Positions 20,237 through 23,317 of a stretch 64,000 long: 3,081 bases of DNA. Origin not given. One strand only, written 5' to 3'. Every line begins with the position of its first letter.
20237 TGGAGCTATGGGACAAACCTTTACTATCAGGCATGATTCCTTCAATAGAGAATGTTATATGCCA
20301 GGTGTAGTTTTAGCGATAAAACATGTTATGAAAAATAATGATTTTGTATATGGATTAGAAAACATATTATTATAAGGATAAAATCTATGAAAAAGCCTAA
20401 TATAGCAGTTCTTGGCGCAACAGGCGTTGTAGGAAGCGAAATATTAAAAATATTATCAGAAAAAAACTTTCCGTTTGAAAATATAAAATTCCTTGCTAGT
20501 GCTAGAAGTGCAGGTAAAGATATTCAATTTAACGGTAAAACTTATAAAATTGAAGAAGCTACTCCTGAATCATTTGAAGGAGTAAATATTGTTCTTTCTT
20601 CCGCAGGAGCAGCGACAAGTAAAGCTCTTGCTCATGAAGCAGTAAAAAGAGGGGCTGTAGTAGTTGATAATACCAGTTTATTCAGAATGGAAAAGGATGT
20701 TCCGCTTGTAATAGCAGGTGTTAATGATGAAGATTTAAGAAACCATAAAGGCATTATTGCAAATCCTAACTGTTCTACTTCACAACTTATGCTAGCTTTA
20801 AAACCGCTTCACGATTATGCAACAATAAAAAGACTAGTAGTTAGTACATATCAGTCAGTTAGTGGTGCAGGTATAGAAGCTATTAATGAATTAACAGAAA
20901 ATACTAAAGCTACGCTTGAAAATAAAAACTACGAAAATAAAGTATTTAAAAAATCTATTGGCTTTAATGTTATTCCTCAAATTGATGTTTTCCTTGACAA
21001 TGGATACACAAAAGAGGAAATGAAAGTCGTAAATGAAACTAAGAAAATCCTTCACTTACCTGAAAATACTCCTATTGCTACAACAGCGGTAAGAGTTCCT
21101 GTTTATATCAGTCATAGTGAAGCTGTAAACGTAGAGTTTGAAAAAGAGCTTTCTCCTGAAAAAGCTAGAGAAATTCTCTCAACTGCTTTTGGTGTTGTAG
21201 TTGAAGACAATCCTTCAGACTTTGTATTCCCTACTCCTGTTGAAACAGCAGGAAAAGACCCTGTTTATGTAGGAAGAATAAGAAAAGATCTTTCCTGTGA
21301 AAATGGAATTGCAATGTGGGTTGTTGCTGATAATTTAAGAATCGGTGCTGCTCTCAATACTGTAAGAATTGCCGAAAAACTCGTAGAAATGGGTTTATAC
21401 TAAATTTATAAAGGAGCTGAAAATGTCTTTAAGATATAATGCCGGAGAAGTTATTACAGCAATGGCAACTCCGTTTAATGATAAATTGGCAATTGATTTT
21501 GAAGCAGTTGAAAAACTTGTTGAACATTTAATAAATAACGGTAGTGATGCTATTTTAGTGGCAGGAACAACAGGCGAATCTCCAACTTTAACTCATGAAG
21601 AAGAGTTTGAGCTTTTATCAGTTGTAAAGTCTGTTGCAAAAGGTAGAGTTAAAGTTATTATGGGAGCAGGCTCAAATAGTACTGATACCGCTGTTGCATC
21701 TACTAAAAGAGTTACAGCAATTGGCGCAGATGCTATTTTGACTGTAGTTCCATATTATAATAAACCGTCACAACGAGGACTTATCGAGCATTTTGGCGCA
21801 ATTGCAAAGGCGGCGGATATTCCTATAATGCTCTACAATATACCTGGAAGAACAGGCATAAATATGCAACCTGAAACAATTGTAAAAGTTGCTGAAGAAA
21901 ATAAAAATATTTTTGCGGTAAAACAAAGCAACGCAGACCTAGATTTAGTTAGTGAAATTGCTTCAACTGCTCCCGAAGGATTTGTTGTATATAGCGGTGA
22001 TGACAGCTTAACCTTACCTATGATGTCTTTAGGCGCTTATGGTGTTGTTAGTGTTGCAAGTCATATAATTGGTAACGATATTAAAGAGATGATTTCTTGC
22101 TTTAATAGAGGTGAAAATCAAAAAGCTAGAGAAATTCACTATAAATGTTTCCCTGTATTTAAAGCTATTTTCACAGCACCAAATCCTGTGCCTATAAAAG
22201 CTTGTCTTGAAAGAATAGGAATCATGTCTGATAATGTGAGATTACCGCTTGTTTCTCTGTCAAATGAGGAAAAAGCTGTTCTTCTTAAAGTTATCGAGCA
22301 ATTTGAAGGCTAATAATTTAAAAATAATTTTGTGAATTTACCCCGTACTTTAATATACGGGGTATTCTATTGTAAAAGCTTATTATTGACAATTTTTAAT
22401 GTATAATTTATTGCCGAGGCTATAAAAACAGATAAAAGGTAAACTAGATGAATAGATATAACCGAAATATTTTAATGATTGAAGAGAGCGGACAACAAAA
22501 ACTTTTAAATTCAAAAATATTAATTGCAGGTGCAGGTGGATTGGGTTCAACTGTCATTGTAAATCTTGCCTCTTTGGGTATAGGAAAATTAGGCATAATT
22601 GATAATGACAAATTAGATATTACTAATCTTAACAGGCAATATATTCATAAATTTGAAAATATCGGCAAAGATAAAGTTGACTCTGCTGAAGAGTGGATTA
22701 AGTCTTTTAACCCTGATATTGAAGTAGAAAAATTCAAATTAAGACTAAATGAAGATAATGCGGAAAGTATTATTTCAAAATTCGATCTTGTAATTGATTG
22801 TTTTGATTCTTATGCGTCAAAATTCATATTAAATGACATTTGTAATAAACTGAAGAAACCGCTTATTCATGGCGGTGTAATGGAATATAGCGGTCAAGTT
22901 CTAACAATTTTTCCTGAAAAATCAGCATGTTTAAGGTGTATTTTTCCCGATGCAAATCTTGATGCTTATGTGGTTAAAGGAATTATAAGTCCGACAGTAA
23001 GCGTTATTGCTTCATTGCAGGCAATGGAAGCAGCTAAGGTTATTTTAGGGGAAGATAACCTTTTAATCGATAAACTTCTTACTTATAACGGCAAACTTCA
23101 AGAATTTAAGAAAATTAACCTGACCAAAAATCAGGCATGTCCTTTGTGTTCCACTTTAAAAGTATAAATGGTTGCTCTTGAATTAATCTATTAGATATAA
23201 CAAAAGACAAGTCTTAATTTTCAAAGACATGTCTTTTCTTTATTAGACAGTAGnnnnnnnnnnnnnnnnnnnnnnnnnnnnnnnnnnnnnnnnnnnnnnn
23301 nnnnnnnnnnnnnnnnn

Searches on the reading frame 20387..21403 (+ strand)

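Call 67: search_protein_families(library=pfam, proteins=[window:20387-21403:+], max_evalue=0.001)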
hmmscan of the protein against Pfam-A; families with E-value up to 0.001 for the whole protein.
window:20387-21403:+ (338 aa): 2 families
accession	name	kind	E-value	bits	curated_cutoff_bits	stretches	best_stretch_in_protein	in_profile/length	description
PF02774.23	Semialdhyde_dhC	-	4.3e-54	183.9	26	1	138-318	1-183/184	Semialdehyde dehydrogenase, dimerisation domain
PF01118.30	Semialdhyde_dh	-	6.2e-33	114.2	26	1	5-119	1-120/121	Semialdehyde dehydrogenase, NAD binding domain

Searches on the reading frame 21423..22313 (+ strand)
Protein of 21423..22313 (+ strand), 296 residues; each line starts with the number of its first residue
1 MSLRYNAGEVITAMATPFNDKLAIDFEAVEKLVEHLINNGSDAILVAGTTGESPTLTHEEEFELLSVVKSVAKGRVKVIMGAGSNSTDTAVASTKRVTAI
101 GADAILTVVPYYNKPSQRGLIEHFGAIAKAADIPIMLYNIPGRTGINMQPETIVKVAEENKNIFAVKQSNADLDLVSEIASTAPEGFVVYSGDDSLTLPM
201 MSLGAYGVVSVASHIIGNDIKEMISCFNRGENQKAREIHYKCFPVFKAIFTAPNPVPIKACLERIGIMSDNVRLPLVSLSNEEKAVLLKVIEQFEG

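Call 67: search_protein_families(library=pfam, proteins=[window:21423-22313:+], max_evalue=0.001)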
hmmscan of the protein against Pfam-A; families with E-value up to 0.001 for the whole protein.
window:21423-22313:+ (296 aa): 1 family
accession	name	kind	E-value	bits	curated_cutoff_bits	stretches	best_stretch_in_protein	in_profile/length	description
PF00701.28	DHDPS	-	2e-98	329.1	22.1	1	8-293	3-288/289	Dihydrodipicolinate synthetase family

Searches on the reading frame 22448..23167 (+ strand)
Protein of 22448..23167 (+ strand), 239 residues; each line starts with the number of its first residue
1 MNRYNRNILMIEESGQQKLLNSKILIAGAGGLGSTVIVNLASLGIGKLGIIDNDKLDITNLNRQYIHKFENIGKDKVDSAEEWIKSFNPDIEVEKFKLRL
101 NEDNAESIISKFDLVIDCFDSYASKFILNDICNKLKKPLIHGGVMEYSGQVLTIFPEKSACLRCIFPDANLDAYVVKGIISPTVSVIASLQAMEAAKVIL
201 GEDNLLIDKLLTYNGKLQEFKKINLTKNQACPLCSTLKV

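Call 67: search_protein_families(library=pfam, proteins=[window:22448-23167:+], max_evalue=0.001)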
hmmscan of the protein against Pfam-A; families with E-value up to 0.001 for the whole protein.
window:22448-23167:+ (239 aa): 1 family
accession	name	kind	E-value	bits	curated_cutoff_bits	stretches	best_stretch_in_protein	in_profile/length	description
PF00899.27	ThiF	-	2.7e-75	253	28.1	1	4-232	1-237/238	ThiF family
